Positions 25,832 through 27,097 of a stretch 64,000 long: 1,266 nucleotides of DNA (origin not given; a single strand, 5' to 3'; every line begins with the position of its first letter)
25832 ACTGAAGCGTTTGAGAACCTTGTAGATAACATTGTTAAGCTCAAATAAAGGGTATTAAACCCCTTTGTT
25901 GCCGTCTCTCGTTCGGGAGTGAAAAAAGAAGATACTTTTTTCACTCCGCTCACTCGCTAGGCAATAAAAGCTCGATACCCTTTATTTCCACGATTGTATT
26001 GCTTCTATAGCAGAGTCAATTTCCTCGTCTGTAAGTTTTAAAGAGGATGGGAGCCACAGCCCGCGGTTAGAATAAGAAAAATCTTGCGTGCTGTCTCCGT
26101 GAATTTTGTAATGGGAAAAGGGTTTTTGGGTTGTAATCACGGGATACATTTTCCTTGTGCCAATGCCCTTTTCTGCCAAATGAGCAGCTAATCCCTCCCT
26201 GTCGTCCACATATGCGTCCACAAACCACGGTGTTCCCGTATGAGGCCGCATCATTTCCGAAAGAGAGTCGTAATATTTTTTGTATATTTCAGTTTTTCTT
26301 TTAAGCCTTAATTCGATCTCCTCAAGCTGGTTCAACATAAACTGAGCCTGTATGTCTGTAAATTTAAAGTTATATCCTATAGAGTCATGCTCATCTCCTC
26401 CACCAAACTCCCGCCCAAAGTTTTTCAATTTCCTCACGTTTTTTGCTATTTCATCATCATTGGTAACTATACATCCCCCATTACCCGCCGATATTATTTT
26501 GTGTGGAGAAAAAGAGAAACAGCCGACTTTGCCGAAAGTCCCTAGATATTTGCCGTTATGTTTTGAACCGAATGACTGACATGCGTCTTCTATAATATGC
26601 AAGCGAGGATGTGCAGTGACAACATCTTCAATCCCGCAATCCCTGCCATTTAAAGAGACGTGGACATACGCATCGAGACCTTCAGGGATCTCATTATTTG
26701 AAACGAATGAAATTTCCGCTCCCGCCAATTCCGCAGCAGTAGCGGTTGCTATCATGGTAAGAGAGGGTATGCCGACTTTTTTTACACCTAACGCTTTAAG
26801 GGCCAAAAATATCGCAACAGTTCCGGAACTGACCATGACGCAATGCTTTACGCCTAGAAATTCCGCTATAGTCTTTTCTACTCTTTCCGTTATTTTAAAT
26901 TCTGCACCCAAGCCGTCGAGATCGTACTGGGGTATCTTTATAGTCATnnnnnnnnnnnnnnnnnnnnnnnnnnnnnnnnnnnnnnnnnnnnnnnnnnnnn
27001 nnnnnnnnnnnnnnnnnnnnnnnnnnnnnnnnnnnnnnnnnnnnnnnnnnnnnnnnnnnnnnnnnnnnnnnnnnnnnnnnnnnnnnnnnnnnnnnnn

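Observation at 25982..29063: Second Gmd paralog in a gmd-cupin-aminotransferase operon with a divergent hexapeptide N-acetyltransferase: GDP-N-acetylperosamine-like (or 3-amino mycosamine-like) sugar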

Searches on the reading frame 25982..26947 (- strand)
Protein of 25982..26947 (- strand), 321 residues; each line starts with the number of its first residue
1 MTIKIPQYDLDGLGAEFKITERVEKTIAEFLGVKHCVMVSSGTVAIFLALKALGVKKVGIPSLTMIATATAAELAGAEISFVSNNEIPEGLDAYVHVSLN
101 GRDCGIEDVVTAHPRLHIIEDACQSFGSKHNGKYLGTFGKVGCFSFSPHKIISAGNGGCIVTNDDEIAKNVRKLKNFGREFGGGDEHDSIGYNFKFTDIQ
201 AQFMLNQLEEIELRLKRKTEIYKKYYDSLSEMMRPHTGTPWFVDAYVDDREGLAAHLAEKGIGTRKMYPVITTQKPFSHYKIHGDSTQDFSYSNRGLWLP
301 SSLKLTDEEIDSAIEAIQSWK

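Call 5: search_protein_families(library=pfam, proteins=[window:25982-26947:-], max_evalue=0.01)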
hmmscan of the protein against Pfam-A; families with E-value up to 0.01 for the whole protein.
window:25982-26947:- (321 aa): 1 family
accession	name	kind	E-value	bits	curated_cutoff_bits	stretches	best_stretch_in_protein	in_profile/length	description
PF01041.23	DegT_DnrJ_EryC1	-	3.4e-58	198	19.8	1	20-318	26-360/360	DegT/DnrJ/EryC1/StrS aminotransferase family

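Call 6: search_protein_families(library=ncbifam, proteins=[window:25982-26947:-], max_evalue=0.01)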
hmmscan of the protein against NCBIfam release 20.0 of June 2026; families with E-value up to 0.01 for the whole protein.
window:25982-26947:- (321 aa): 8 families
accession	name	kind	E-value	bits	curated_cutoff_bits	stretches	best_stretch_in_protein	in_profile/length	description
TIGR04181.1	NHT_00031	hypoth_equivalog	3.5e-49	167.6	420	2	85-302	129-359/359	LegC family aminotransferase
TIGR03588.1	PseC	equivalog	1e-37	129.9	423.5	1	19-318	31-377/380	UDP-4-amino-4,6-dideoxy-N-acetyl-beta-L-altrosamine transaminase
NF011936.0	PRK15407.1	equivalog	4.3e-31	108.1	423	3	112-180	185-253/440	lipopolysaccharide biosynthesis protein RfbH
NF008687.0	PRK11706.1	equivalog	1.5e-30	106.2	375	1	17-319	30-372/375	dTDP-4-amino-4,6-dideoxygalactose transaminase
TIGR04427.1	PLP_DesI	equivalog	2.5e-30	105.9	650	1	19-232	53-280/390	dTDP-4-dehydro-6-deoxyglucose aminotransferase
NF008658.2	PRK11658.1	equivalog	6.9e-24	84.2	631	1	21-318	36-374/379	UDP-4-amino-4-deoxy-L-arabinose aminotransferase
TIGR02379.1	ECA_wecE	subfamily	7e-22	77.7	434.85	1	14-317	27-371/376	dTDP-4-amino-4,6-dideoxy-D-glucose transaminase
TIGR01140.1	L_thr_O3P_dcar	equivalog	0.0011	18.1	290.55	0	21-92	51-125/331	threonine-phosphate decarboxylase CobD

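Call 11: search_solved_structures(query=window:25982-26947:-, max_evalue=0.001, show_alignments=2)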
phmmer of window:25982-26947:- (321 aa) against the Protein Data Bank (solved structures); distinct sequences matched with E-value up to 0.001: 58.
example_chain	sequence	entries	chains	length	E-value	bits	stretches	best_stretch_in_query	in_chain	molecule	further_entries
7b0m_AAA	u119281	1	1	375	6.1e-39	137.1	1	22-315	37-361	Sugar aminotransferase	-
3bn1_A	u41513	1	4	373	2e-31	112.4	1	22-317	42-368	Perosamine synthetase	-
3dr7_A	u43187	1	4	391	2.5e-31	112.1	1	22-317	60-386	Putative perosamine synthetase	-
7b0d_A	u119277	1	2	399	1.4e-30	109.6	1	21-310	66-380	Glutamine--scyllo-inositol transaminase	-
3dr4_A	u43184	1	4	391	1.7e-30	109.3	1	22-317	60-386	Putative perosamine synthetase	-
8vr3_A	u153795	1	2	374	1e-27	100.2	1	21-232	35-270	DegT/DnrJ/EryC1/StrS aminotransferase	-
8vr5_A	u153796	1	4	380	1.1e-27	100.1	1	21-232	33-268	DegT/DnrJ/EryC1/StrS aminotransferase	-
5k8b_A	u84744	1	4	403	9.9e-27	97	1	8-220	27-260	8-amino-3,8-dideoxy-alpha-D-manno-octulosonate transaminase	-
9bgp_A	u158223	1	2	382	2.9e-26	95.5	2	107-233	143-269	aminotransferase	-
4qgr_A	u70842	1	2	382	4.9e-26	94.7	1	22-318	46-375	DegT/DnrJ/EryC1/StrS aminotransferase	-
3frk_A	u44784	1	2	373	6e-26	94.4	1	22-321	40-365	QdtB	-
9bgr_A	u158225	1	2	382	1.9e-25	92.7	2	107-233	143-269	aminotransferase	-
3nu7_A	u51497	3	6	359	2.1e-25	92.6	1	19-276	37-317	Aminotransferase WbpE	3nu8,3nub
3nyu_A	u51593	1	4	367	2.2e-25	92.5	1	19-276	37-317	Aminotransferase WbpE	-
3nys_A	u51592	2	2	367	1.3e-24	90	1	19-276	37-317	Aminotransferase WbpE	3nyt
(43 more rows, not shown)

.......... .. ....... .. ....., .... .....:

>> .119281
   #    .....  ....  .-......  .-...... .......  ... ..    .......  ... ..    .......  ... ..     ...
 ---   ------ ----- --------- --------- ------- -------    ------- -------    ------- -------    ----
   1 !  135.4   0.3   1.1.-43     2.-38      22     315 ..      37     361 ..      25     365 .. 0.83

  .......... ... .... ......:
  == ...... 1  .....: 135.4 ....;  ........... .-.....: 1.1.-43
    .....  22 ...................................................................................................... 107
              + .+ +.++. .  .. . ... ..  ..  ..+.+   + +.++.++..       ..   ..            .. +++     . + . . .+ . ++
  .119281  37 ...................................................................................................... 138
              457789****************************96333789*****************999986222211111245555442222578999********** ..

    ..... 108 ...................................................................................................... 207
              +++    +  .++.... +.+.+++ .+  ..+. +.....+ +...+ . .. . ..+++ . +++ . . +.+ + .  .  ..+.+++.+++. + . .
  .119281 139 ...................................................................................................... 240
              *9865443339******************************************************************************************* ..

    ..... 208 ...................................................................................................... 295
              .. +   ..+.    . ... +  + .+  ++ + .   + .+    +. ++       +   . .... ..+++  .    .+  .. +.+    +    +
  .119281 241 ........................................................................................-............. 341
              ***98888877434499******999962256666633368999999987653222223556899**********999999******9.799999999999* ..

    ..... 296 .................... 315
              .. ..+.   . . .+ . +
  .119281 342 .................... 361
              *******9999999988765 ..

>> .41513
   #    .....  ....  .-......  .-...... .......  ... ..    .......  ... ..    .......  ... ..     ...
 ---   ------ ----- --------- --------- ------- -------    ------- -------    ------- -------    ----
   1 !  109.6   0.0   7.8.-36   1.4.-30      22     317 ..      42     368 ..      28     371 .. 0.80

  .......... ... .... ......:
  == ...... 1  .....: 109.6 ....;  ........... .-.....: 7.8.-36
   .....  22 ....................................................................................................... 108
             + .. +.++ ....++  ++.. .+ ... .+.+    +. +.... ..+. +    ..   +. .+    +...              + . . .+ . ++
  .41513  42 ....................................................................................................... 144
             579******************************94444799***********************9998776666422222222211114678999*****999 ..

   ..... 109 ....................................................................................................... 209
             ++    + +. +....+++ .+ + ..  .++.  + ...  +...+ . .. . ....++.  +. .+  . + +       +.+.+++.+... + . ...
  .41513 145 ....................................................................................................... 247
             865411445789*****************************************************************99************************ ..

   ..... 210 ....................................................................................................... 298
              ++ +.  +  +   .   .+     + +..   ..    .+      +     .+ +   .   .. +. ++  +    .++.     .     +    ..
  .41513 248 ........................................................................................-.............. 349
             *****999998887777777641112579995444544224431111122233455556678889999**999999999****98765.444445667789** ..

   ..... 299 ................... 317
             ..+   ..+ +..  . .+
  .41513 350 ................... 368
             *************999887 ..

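Call 73: find_homologous_proteins(query=window:25982-26947:-, max_evalue=1e-20)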
Query window:25982-26947:- (321 aa): 2208 proteins with E <= 1e-20 among 5733 candidates; the best 120 are listed.
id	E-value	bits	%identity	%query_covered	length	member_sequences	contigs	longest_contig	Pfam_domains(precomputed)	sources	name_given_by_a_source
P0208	2.0e-199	679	90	100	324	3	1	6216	PF01041.24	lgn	-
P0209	7.3e-184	628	84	100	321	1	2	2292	PF01041.24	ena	-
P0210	4.2e-174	596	78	99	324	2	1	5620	PF01041.24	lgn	-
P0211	8.8e-172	588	78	99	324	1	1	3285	PF01041.24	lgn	-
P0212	4.5e-167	573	77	99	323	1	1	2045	PF01041.24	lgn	-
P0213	8.2e-165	565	75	99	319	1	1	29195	PF01041.24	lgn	-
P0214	4.1e-164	563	75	99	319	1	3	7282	PF01041.24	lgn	-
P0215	3.7e-163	560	74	99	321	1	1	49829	PF01041.24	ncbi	-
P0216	1.3e-162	558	76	98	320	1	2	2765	PF01041.24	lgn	-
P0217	1.4e-162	558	74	99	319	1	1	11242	PF01041.24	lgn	-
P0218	1.4e-161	555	73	99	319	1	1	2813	PF01041.24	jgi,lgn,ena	-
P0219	2.4e-161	554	73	99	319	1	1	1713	PF01041.24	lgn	-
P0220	2.9e-161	554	74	98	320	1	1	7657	PF01041.24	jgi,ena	-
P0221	2.7e-160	551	73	98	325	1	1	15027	PF01041.24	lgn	-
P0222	5.4e-160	550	73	99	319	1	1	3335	PF01041.24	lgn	-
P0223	1.9e-159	548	73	99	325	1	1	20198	PF01041.24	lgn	-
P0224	2.9e-159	547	74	99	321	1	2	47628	PF01041.24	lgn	-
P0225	1.7e-155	535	72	99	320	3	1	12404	PF01041.24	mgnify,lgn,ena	mgnify:FL=1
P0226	4.9e-154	530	70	99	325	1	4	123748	PF01041.24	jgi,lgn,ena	-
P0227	6.5e-154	530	70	99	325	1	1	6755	PF01041.24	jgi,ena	-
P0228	2.2e-152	525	69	98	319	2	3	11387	PF01041.24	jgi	jgi:perosamine synthetase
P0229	3.1e-152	524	69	98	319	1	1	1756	PF01041.24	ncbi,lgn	-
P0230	4.3e-152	524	70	99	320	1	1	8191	PF01041.24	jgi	-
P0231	1.7e-151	522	70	99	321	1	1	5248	PF01041.24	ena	-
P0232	1.9e-151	522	71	97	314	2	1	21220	PF01041.24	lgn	-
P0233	5.1e-151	520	69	98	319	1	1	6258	PF01041.24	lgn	-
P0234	8.0e-151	520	68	99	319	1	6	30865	PF01041.24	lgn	-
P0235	3.5e-150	517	70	98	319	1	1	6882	PF01041.24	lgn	-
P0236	3.8e-150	517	70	99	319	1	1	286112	PF01041.24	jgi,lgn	jgi:perosamine synthetase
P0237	1.4e-149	515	68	99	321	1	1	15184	PF01041.24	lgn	-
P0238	9.7e-149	513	69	99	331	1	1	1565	PF01041.24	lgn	-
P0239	1.2e-148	512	68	100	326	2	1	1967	PF01041.24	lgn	-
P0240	1.8e-148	512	68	99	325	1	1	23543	PF01041.24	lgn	-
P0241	2.4e-148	511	68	99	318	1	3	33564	PF01041.24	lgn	-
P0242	4.5e-148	510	68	99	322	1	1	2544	PF01041.24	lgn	-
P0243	5.4e-148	510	69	99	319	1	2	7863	PF01041.24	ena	-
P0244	2.0e-147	508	67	99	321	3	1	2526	PF01041.24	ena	-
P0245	3.8e-147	507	67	99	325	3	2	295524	PF01041.24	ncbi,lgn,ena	-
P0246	1.3e-146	506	66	99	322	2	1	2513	PF01041.24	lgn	-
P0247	2.3e-146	505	69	98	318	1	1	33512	PF01041.24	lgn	-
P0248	7.1e-146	503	68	99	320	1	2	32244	PF01041.24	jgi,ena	jgi:perosamine synthetase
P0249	8.2e-146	503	66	99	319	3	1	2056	PF01041.24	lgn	-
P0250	4.2e-145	501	65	99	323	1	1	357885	PF01041.24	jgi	jgi:perosamine synthetase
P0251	2.4e-142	492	66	99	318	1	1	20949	PF01041.24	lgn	-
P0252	3.0e-142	491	65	99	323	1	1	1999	PF01041.24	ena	-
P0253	1.2e-141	489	66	99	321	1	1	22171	PF01041.24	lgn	-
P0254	1.6e-141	489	67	99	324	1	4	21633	PF01041.24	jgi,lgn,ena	-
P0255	9.4e-141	486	66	98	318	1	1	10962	PF01041.24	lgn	-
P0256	2.4e-140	485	66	99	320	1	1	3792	PF01041.24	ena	-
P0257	2.6e-140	485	65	99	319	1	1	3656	PF01041.24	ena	-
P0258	4.6e-140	484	63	98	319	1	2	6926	PF01041.24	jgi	jgi:perosamine synthetase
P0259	2.6e-139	482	65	99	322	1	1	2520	PF01041.24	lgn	-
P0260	1.6e-138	479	64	99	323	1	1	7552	PF01041.24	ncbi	-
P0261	2.7e-138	478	65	98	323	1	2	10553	PF01041.24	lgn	-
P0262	4.9e-138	477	65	98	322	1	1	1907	PF01041.24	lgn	-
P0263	3.4e-137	475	63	98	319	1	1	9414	PF01041.24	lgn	-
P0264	2.7e-136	472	64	98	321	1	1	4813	PF01041.24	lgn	-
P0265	1.1e-131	457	62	100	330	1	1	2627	PF01041.24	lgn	-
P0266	6.4e-131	454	67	88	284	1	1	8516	PF01041.24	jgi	jgi:perosamine synthetase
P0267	1.9e-130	453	62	99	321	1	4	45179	PF01041.24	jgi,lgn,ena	-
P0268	3.1e-130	452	61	99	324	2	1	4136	PF01041.24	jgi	jgi:perosamine synthetase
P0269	1.2e-125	437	59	98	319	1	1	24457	PF01041.24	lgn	-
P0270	4.0e-123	429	71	80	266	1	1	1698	PF01041.24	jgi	-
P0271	2.7e-122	426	58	98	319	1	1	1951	PF01041.24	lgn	-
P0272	2.8e-122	426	58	100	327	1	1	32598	PF01041.24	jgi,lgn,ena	-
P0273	9.9e-115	401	73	73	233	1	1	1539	PF01041.24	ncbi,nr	ncbi:MAG: DegT/DnrJ/EryC1/StrS family aminotransferase, partial [Nitrososphaera sp.]|nr:DegT/DnrJ/Er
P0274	1.4e-112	394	54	98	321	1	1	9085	PF01041.24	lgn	-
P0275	3.9e-107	376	55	96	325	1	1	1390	PF01041.24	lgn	-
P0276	1.0e-104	368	55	96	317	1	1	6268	PF01041.24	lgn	-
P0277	5.3e-102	359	70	69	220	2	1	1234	PF01041.24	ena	-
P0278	1.1e-89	319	50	99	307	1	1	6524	PF01041.24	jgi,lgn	jgi:perosamine synthetase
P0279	3.2e-88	314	50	95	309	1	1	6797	PF01041.24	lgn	-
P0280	1.5e-79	285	47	96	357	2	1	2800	PF00155.28,PF01041.24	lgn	-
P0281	5.1e-78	280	52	93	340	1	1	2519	PF01041.24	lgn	-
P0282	9.6e-76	273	47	99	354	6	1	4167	PF01041.24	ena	-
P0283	2.2e-75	272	46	95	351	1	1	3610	PF01041.24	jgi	-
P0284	4.5e-75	271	47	96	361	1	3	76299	PF00266.26,PF01041.24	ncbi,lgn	-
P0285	6.3e-75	270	47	96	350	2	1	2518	PF01041.24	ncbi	-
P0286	1.6e-74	269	44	93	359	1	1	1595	PF00266.26,PF01041.24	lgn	-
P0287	1.7e-74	269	44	96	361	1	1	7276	PF00155.28,PF00266.26,PF01041.24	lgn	-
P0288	3.2e-74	268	47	95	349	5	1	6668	PF01041.24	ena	-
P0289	3.7e-74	268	46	96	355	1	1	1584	PF00155.28,PF00266.26,PF01041.24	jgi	-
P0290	4.6e-74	267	45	96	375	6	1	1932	PF00155.28,PF00266.26,PF01212.28,PF01041.24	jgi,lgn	-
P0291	8.4e-74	266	44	96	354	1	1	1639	PF00155.28,PF05889.20,PF00266.26,PF01041.24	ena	-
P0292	1.5e-73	266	44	96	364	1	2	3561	PF00155.28,PF00266.26,PF01041.24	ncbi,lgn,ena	-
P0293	1.5e-72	262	44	97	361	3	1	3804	PF00155.28,PF00266.26,PF01212.28,PF01053.27,PF01041.24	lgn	-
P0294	1.7e-72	262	44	95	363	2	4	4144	PF00155.28,PF00266.26,PF01212.28,PF01053.27,PF01041.24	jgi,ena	-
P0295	3.4e-72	261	46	96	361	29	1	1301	PF00155.28,PF00266.26,PF01212.28,PF01053.27,PF01041.24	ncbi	-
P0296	3.5e-72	261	44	93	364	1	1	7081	PF01212.28,PF01041.24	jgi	jgi:perosamine synthetase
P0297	6.0e-72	260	42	97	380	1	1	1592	PF00155.28,PF00266.26,PF01041.24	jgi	jgi:perosamine synthetase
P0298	7.1e-72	260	45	84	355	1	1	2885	PF01041.24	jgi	jgi:perosamine synthetase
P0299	8.0e-72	260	44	97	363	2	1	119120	PF00155.28,PF00266.26,PF01212.28,PF01053.27,PF01041.24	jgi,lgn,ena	-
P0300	1.2e-71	259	42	95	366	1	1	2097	PF00155.28,PF00266.26,PF01212.28,PF01041.24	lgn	-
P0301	1.4e-71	259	43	96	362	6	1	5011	PF00155.28,PF00266.26,PF01212.28,PF01041.24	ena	-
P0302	1.7e-71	259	44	97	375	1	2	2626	PF00155.28,PF00266.26,PF01212.28,PF01041.24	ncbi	-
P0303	1.8e-71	259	43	96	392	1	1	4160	PF00155.28,PF05889.20,PF00266.26,PF01212.28,PF01041.24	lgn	-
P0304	2.0e-71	259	45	97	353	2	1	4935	PF01041.24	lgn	-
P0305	2.2e-71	259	43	97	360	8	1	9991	PF00155.28,PF00266.26,PF01212.28,PF01053.27,PF01041.24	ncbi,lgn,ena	-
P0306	2.5e-71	258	45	96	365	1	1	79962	PF00155.28,PF05889.20,PF00266.26,PF01212.28,PF01041.24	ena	-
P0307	2.6e-71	258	44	96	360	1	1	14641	PF00266.26,PF01041.24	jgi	jgi:perosamine synthetase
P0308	2.8e-71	258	45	96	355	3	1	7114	PF00155.28,PF01053.27,PF01041.24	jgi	jgi:perosamine synthetase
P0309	3.2e-71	258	44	96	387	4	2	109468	PF00155.28,PF00266.26,PF01212.28,PF01041.24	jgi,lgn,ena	jgi:perosamine synthetase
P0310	3.2e-71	258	43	96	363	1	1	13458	PF00155.28,PF00266.26,PF01212.28,PF01041.24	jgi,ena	-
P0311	3.5e-71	258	43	93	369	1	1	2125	PF00155.28,PF01041.24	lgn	-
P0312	4.2e-71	258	43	96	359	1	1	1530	PF00155.28,PF00266.26,PF01041.24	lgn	-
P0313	4.8e-71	257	44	93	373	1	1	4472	PF00155.28,PF00266.26,PF01212.28,PF01053.27,PF01041.24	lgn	-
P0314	5.3e-71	257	42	96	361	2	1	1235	PF00155.28,PF00266.26,PF01041.24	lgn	-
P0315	5.6e-71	257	42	96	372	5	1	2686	PF00155.28,PF00266.26,PF01212.28,PF01041.24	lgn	-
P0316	6.9e-71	257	44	96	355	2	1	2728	PF00155.28,PF00266.26,PF01053.27,PF01041.24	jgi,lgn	jgi:perosamine synthetase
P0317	7.5e-71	257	45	96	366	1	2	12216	PF00155.28,PF00266.26,PF01212.28,PF01053.27,PF01041.24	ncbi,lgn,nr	ncbi:MAG: DegT/DnrJ/EryC1/StrS family aminotransferase [Nanoarchaeota archaeon]|nr:DegT/DnrJ/EryC1/S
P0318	9.1e-71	257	44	95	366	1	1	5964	PF00155.28,PF00266.26,PF01041.24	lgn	-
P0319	1.4e-70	256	44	97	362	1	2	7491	PF00155.28,PF01041.24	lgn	-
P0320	1.5e-70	256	42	96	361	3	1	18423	PF00155.28,PF00266.26,PF01212.28,PF01041.24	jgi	-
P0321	1.8e-70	256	45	96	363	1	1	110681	PF01041.24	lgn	-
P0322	2.1e-70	255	43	94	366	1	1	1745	PF00155.28,PF00266.26,PF01041.24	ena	-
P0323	3.0e-70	255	43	96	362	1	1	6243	PF00155.28,PF00266.26,PF01212.28,PF01041.24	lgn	-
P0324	3.4e-70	255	45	97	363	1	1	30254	PF00155.28,PF00266.26,PF01212.28,PF01053.27,PF01041.24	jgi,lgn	-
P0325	4.8e-70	254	43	95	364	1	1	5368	PF00155.28,PF01041.24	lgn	-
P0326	5.0e-70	254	43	96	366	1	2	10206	PF00155.28,PF00266.26,PF01212.28,PF01041.24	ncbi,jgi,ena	-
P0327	5.4e-70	254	42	96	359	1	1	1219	PF00155.28,PF05889.20,PF00266.26,PF01041.24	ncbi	-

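Call 74: find_encoding_contigs(protein=P0278, flank=5000, max_places=1)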
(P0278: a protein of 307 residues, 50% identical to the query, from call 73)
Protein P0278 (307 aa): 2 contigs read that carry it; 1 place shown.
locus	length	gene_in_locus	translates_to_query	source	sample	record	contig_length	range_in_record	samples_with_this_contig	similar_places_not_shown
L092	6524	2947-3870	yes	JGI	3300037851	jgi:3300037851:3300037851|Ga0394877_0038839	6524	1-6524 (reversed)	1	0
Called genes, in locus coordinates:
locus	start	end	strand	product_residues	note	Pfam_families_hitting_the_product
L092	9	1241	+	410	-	-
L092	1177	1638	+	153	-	-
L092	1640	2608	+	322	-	PF01370:Epimerase, PF02719:Polysacc_synt_2 (faint), PF04321:RmlD_sub_bind, PF16363:GDP_Man_Dehyd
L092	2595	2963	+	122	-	PF07883:Cupin_2 (weak)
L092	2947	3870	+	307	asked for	PF01041:DegT_DnrJ_EryC1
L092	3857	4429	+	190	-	PF08241:Methyltransf_11 (weak), PF13489:Methyltransf_23 (weak)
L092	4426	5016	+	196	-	PF04991:LicD (faint)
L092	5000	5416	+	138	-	PF01467:CTP_transf_like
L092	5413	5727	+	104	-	PF11750:DUF3307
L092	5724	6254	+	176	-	-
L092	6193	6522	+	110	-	?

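Call 75: find_encoding_contigs(protein=P0284, flank=6000, max_places=1)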
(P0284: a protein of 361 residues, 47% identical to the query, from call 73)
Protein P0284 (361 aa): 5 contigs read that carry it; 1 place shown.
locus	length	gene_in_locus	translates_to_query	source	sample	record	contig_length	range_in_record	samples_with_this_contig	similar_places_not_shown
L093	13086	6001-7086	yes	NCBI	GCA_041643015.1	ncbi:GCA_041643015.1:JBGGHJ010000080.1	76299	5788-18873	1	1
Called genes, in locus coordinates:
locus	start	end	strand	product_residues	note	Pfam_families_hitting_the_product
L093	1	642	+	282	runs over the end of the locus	PF13641:Glyco_tranf_2_3, PF00535:Glycos_transf_2, PF10111:Glyco_tranf_2_2 (faint)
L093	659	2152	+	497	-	PF02310:B12-binding, PF04055:Radical_SAM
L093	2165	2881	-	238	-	PF08241:Methyltransf_11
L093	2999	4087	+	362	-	PF00106:adh_short (weak), PF01073:3Beta_HSD (weak), PF01370:Epimerase, PF02719:Polysacc_synt_2, PF07993:NAD_binding_4, PF16363:GDP_Man_Dehyd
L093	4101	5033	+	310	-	PF01370:Epimerase, PF02719:Polysacc_synt_2 (faint), PF01073:3Beta_HSD (faint), PF07993:NAD_binding_4 (faint), PF16363:GDP_Man_Dehyd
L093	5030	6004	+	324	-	PF01073:3Beta_HSD, PF01370:Epimerase, PF02719:Polysacc_synt_2, PF04321:RmlD_sub_bind, PF05368:NmrA, PF13460:NAD_binding_10, PF16363:GDP_Man_Dehyd, PF07993:NAD_binding_4 (weak)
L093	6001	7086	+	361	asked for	PF01041:DegT_DnrJ_EryC1, PF00266:Aminotran_5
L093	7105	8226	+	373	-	PF13439:Glyco_transf_4, PF13579:Glyco_trans_4_4 (weak), PF00534:Glycos_transf_1, PF13692:Glyco_trans_1_4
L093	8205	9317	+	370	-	PF01075:Glyco_transf_9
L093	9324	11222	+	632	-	PF13522:GATase_6, PF13537:GATase_7, PF00733:Asn_synthase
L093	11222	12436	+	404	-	PF13439:Glyco_transf_4, PF00534:Glycos_transf_1, PF13692:Glyco_trans_1_4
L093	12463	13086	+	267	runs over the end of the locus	PF04055:Radical_SAM (weak)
